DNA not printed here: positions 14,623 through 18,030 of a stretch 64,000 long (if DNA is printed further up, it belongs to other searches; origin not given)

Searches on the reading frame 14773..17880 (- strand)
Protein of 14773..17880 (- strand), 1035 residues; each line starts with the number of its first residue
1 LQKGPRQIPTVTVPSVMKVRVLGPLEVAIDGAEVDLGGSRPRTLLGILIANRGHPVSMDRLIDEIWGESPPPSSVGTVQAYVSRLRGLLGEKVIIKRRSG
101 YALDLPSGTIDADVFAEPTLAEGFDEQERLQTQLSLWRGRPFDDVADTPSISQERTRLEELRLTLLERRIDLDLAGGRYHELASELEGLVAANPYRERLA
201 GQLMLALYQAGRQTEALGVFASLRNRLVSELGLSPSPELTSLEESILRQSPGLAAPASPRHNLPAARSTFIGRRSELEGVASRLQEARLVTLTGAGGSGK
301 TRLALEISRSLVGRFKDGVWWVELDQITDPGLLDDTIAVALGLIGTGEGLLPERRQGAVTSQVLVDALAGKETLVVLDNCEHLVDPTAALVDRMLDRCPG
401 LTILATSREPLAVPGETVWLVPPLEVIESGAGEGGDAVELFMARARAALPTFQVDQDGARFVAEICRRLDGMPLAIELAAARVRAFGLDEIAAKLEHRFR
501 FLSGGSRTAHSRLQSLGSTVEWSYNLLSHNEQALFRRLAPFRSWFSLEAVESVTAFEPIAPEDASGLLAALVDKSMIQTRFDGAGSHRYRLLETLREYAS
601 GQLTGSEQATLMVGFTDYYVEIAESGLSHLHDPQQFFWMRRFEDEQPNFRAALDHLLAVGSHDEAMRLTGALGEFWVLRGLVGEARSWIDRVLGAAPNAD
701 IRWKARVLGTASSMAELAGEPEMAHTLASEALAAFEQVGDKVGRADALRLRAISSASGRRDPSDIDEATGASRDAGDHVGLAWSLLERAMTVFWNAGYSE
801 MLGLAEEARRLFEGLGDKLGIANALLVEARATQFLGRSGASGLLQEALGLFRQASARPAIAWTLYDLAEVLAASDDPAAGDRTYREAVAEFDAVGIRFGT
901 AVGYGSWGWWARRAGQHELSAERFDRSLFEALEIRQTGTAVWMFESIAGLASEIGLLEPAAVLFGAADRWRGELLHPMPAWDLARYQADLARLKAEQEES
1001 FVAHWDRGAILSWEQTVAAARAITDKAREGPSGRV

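Call 9: search_protein_families(library=pfam, proteins=[window:14773-17880:-], max_evalue=0.01)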
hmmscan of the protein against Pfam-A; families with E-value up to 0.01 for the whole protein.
window:14773-17880:- (1035 aa): 9 families
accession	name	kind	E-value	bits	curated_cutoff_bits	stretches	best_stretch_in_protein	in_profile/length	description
PF03704.23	BTAD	-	5.1e-36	124.7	22.1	1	128-247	27-146/146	Bacterial transcriptional activator domain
PF00486.34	Trans_reg_C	-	7.5e-09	36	26.2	1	40-102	9-76/77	Transcriptional regulatory protein, C terminal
PF00931.28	NB-ARC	-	1.5e-07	31.4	23.5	1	278-409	6-137/248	NB-ARC domain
PF13401.12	AAA_22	-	2.9e-06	28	27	1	286-396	4-109/130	AAA domain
PF13424.12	TPR_12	-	8.8e-06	26.3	30.1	0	860-928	2-72/77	Tetratricopeptide repeat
PF13191.12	AAA_16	-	8.8e-05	23.5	32.6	1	270-395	2-156/167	AAA ATPase domain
PF25199.1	nSTAND_NTPase5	-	0.00012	22.3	34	1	264-409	12-134/145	Novel STAND NTPase 5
PF20703.3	nSTAND1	-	0.0024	18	27.1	1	267-303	13-49/379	Novel STAND NTPase 1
PF13481.12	AAA_25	-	0.0052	16.9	27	0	284-312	30-58/195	AAA domain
